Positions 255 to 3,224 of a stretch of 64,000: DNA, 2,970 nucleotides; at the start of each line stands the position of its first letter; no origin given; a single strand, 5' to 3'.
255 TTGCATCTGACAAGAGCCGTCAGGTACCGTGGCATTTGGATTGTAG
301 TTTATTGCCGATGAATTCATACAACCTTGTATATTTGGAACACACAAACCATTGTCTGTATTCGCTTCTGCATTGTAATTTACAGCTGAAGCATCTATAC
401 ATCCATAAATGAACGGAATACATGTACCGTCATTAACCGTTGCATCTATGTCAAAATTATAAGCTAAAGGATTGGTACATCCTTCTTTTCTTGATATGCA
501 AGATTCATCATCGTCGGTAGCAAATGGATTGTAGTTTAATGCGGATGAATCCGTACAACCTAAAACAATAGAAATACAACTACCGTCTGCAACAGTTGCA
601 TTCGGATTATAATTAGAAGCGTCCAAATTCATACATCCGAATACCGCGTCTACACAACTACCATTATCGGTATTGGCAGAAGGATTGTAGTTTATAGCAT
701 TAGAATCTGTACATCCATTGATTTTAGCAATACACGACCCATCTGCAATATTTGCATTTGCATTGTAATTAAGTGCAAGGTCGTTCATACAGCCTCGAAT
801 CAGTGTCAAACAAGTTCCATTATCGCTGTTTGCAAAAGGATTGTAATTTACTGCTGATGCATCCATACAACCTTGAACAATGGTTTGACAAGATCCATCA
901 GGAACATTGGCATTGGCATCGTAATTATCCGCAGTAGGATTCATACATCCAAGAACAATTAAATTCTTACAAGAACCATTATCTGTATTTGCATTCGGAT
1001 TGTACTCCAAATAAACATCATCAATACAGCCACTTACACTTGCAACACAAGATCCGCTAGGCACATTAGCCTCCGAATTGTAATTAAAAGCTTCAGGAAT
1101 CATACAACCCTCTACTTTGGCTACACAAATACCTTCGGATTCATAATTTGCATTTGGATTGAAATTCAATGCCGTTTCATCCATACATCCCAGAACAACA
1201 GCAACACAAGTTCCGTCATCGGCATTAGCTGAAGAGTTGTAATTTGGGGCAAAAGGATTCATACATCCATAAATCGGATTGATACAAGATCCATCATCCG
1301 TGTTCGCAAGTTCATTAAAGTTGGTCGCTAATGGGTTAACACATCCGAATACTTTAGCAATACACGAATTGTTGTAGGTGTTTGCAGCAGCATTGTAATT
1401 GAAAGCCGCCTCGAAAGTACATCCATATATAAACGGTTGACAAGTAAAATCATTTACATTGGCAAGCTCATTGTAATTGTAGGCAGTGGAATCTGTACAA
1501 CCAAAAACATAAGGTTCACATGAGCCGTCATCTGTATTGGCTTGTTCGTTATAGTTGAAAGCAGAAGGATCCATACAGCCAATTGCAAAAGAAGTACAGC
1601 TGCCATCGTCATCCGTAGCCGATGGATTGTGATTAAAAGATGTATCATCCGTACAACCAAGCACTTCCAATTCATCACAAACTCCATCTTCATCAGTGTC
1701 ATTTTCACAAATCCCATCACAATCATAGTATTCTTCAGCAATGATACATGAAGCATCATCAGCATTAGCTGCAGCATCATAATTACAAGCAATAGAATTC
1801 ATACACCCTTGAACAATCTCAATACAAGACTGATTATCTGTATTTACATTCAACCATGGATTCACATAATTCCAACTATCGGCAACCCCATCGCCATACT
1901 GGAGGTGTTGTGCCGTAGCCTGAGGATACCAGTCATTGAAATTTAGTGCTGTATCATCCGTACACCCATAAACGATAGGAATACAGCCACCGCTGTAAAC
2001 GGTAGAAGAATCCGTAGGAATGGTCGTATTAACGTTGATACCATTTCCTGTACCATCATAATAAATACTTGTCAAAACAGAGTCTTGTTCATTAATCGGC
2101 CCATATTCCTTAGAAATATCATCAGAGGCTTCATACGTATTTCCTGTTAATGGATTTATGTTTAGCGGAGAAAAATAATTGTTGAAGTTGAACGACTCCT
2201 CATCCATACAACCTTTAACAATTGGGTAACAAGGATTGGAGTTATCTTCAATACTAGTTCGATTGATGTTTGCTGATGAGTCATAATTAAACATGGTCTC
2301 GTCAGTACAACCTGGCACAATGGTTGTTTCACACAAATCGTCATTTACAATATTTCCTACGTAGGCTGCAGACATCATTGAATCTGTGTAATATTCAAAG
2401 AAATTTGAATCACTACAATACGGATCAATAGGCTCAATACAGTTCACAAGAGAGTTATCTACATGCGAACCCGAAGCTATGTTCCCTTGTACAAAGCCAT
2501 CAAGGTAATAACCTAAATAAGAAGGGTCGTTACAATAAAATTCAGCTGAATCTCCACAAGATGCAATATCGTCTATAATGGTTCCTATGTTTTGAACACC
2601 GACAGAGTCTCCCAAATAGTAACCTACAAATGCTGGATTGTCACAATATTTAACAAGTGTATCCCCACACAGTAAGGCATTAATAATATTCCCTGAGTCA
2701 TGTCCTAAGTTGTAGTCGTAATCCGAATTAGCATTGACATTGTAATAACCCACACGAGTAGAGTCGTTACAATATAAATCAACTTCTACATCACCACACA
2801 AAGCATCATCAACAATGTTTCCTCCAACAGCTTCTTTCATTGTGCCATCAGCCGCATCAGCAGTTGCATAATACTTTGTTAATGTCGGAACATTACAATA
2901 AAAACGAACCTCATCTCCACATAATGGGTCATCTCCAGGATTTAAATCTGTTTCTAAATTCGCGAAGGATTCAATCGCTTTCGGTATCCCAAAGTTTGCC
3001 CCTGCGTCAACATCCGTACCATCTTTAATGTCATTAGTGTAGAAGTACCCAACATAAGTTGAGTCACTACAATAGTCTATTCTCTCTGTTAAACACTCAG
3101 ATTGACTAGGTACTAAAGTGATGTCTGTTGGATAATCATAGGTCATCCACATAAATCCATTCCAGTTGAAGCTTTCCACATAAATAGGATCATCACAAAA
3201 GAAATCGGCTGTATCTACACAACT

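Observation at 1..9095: Apparent 9-kb ORF desert is a single uninterrupted giant gene that the ORF track cannot show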

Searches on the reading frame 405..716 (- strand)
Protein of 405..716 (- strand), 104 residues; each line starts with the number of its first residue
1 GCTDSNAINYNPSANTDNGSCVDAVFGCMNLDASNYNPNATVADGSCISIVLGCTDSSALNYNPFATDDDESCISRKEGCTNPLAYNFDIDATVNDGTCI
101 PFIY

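Call 47: predict_structure(alignment_id=A5)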
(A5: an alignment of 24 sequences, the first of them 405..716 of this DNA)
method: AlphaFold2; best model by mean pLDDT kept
length: 104 residues; sequences in the alignment: 24
mean_pLDDT: 94.3   pTM: 0.58
mean pLDDT of the five models: 94.3, 93.1, 92.7, 92.1, 91.9
residues with pLDDT >= 90: 99; 70-90: 5; 50-70: 0; < 50: 0
segments of 3 or more residues with pLDDT < 50: none
pLDDT, mean of each block of 10 residues (from residue 1): 92 94 94 95 94 96 95 95 96 95 88
secondary structure, 60 per line:
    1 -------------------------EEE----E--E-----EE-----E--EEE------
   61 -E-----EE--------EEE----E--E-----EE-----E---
elements in order: E26-28 E52-54 E78-80

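Call 51: fold_search(model_id=the predicted structure, library=pdb)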
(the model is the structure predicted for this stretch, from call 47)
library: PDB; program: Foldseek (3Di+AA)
matches with E <= 10: 5; with E <= 0.001: 0
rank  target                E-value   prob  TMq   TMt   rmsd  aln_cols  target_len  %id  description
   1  6u2k_B                1.2e+00  0.90  0.23  0.04   0.5        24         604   46  EM structure of MPEG-1 (L425K, alpha conformation) soluble pre-pore complex (released 2019-09-25)
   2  6u23_A                2.7e+00  0.69  0.23  0.04   0.6        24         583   46  EM structure of MPEG-1(w.t.) soluble pre-pore (released 2019-09-25)
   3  6kbi_B                9.2e+00  0.00  0.11  0.04  12.6        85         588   12  Crystal structure of ErbB3 N418Q mutant (released 2020-07-01)
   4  1m6b_B                9.9e+00  0.00  0.12  0.04  12.5        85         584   13  Structure of the HER3 (ERBB3) Extracellular Domain (released 2002-08-02)
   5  9i1q_D                9.9e+00  0.00  0.12  0.04  12.5        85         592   13  HER3 receptor in complex with the Fab fragment of TK-hu A3 monoclonal antibody (released 2025-10-15)

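Call 64: search_protein_representatives(alignment_id=A5)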
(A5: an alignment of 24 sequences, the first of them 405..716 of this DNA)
Query: 24 sequences, 104 profile positions. Proteins with E-value up to 0.001 (for the whole library): 16262; up to 1e-10: 9244; up to 1e-30: 2815. The best 150 are listed.
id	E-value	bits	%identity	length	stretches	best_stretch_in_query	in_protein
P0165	0.0e+00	2376.0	-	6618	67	1-102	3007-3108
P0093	0.0e+00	1258.9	-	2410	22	7-101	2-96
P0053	0.0e+00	1147.6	-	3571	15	1-103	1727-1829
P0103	0.0e+00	1092.1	-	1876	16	1-101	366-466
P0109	0.0e+00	1083.0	-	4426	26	1-101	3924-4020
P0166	0.0e+00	1055.7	-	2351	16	1-102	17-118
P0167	0.0e+00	1053.1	-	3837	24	1-101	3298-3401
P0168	0.0e+00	1030.3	-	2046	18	1-100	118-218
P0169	0.0e+00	995.4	-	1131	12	1-103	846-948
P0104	5.8e-297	977.6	-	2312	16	1-94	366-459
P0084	2.5e-296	975.5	-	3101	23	1-101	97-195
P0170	1.2e-289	954.1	-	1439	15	1-101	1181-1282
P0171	3.3e-284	936.6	-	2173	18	1-103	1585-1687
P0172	2.0e-272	898.7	-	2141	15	1-100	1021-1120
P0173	4.1e-271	894.5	-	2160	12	1-101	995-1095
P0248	2.3e-151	509.8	-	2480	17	1-102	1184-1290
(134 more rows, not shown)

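Call 67: search_protein_families(library=pfam, proteins=[window:405-716:-], max_evalue=10)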
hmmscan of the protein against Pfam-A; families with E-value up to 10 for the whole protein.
seq(104 aa): 4 families
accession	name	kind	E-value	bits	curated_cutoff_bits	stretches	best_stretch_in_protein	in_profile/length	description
PF05479.16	PsaN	-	0.12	13.1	21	1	33-71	73-113/132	Photosystem I reaction centre subunit N (PSAN or PSI-N)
PF01299.22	Lamp2-like_luminal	-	0.77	10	27.2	1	32-47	38-53/148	Lysosome-associated membrane glycoprotein 2-like, luminal domains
PF23577.1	LysM_RLK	-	1.2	9.7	27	0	9-20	27-38/44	LysM domain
PF03784.18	Cyclotide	-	1.4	9.5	25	1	45-55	11-21/30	Cyclotide family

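Call 81: search_dna_similar(query=window:405-716:-, collection=phages, mode=protein, max_evalue=0.001, max_rows=15)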
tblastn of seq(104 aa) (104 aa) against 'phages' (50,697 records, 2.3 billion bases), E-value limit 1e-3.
Records with a match: 5; places in all: 9; records where one place covers at least 80% of the query: 4.
Best place of each record, by identity: <60% 5.
By first word of the organism name: Synechococcus 4; Marine 1.
By host as written in the record: Synechococcus sp. 4; - 1.
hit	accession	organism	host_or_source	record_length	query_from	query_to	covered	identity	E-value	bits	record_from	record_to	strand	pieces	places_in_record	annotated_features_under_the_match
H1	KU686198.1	Synechococcus phage S-CAM3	Synechococcus sp.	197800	18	101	81%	39.3%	4e-4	43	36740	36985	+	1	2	hypothetical protein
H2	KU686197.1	Synechococcus phage S-CAM3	Synechococcus sp.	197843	18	101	81%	39.3%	4e-4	43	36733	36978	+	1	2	hypothetical protein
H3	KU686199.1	Synechococcus phage S-CAM3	Synechococcus sp.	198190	18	101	81%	39.3%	4e-4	43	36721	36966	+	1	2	hypothetical protein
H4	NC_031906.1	Synechococcus phage S-CAM3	Synechococcus sp.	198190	18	101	81%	39.3%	4e-4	43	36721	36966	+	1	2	virion structural protein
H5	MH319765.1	Marine virus AG-345-P14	single cell amplified by WGA-X; seawater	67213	1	57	55%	57.9%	5e-4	43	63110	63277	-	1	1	record has no annotation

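Call 82: fold_search(model_id=the predicted structure, library=viral)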
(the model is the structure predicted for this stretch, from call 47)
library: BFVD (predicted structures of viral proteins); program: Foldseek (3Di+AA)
matches with E <= 10: 24; with E <= 0.001: 13
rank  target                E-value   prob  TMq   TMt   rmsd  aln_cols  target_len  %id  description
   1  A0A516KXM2            7.9e-14  1.00  0.85  0.17   2.0       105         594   50  (no name in the UniProt tables at hand)
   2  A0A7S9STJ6            1.6e-13  1.00  0.76  0.24   3.0       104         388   47  Uncharacterized protein [Virus NIOZ-UU157]
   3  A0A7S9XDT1            7.7e-12  1.00  0.50  0.11   9.2       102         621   47  Uncharacterized protein [Virus NIOZ-UU157]
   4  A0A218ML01            2.3e-11  1.00  0.42  0.06  17.2       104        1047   45  Putative peptidase [uncultured virus]
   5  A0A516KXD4            1.2e-10  1.00  0.43  0.12  16.0       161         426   33  (no name in the UniProt tables at hand)
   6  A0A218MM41            5.1e-10  1.00  0.67  0.10   7.7       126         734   36  Secretion system C-terminal sorting domain-containing protein [uncultured virus]
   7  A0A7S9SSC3            1.5e-08  1.00  0.31  0.08  18.1       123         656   40  Fibronectin type-III domain-containing protein [Virus NIOZ-UU157]
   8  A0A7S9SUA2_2          5.0e-08  1.00  0.40  0.07   6.7       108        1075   39  Crassvirus muzzle protein C-terminal domain-containing protein [Virus NIOZ-UU157]
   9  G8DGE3                7.4e-08  1.00  0.43  0.15   5.5        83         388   38  (no name in the UniProt tables at hand)
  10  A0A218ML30            5.9e-06  1.00  0.48  0.13   5.6        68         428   41  Uncharacterized protein [uncultured virus]
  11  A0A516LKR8            1.6e-05  1.00  0.25  0.03  15.2       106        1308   33  (no name in the UniProt tables at hand)
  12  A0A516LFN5            9.8e-05  1.00  0.34  0.15   5.1        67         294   36  (no name in the UniProt tables at hand)
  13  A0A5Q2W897            1.3e-04  1.00  0.30  0.13   4.9        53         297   47  (no name in the UniProt tables at hand)
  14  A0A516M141            5.3e-02  1.00  0.27  0.09   0.6        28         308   46  (no name in the UniProt tables at hand)
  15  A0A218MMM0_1          5.3e-02  0.54  0.31  0.04  17.1        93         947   30  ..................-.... domain-containing protein [uncultured virus]
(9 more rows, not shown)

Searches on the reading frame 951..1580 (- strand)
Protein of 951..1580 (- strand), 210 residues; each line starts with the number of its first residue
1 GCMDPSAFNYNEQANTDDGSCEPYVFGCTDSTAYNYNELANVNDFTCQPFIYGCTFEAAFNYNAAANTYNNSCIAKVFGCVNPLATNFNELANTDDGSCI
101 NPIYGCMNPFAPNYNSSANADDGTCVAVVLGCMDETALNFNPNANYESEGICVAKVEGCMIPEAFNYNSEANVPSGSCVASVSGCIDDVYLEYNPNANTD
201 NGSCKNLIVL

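Call 16: search_solved_structures(query=window:951-1580:-, max_evalue=10, show_alignments=2)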
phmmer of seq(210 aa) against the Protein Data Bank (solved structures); distinct sequences matched with E-value up to 10: 2.
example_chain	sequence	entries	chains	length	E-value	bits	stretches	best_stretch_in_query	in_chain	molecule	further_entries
6u2j_A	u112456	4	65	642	0.05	16.6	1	1-28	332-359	Macrophage-expressed gene 1 protein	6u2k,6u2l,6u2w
6u23_A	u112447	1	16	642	0.051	16.6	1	1-28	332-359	Macrophage-expressed gene 1 protein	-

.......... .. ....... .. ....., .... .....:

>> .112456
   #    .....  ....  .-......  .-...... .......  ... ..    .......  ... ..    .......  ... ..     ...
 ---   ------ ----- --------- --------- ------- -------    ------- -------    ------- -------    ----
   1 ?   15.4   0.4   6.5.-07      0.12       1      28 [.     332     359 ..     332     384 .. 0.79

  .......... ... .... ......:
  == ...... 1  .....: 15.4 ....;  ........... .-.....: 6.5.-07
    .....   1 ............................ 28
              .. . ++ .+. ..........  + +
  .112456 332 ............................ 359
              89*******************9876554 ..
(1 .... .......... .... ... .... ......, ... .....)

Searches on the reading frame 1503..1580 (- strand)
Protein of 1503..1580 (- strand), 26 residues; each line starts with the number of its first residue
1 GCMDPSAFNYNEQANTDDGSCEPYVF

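Call 26: search_solved_structures(query=A1, max_evalue=10, show_alignments=4)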
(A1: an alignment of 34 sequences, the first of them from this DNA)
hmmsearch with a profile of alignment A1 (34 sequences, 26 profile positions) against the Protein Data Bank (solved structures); distinct sequences matched with E-value up to 10: 7.
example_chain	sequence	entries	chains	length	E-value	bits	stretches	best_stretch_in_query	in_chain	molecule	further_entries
6u2j_A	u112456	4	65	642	8.6e-06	28.7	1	1-22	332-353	Macrophage-expressed gene 1 protein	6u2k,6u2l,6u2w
6u23_A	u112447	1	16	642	8.7e-06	28.7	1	1-22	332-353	Macrophage-expressed gene 1 protein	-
6sb1_A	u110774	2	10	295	0.00022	24.2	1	1-25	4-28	Macrophage-expressed gene 1 protein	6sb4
6sb3_A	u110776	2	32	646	0.00071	22.6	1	1-25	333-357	Macrophage-expressed gene 1 protein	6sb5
8a1d_A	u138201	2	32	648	0.00072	22.5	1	1-25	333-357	Macrophage-expressed gene 1 protein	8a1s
4u32_X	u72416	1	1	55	0.12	15.5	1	15-26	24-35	Kunitz-type protease inhibitor 2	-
8ojn_C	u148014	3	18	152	0.41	13.7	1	3-13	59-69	Cell wall surface anchor family protein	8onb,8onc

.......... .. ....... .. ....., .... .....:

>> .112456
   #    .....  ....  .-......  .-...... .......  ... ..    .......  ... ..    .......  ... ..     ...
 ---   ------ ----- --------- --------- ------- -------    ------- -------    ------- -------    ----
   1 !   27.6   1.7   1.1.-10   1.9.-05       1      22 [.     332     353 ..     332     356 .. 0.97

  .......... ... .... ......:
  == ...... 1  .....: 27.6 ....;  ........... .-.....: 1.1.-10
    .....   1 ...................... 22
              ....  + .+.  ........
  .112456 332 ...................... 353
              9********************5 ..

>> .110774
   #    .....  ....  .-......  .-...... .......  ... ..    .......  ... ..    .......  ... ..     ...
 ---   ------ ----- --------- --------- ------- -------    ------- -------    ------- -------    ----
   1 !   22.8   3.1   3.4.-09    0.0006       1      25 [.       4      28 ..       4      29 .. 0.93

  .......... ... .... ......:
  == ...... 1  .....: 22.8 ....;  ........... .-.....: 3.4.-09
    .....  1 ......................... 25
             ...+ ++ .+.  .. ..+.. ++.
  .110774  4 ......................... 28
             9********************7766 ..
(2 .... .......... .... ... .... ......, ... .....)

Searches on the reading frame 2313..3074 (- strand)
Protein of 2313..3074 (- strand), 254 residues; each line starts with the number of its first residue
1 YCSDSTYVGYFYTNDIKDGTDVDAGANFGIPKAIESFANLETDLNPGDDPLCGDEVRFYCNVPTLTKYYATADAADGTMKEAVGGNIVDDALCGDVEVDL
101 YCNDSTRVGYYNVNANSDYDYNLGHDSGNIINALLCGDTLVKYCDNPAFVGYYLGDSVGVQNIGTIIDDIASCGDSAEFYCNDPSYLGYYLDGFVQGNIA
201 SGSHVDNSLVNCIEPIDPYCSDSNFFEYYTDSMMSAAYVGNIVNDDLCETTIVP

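Call 67: search_protein_families(library=pfam, proteins=[window:2313-3074:-], max_evalue=10)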
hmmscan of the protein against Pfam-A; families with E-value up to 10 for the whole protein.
seq(254 aa): 1 family
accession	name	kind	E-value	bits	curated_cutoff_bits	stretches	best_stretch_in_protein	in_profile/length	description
PF12360.13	Pax7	-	1.9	9.2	27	1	218-245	7-36/44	Paired box protein 7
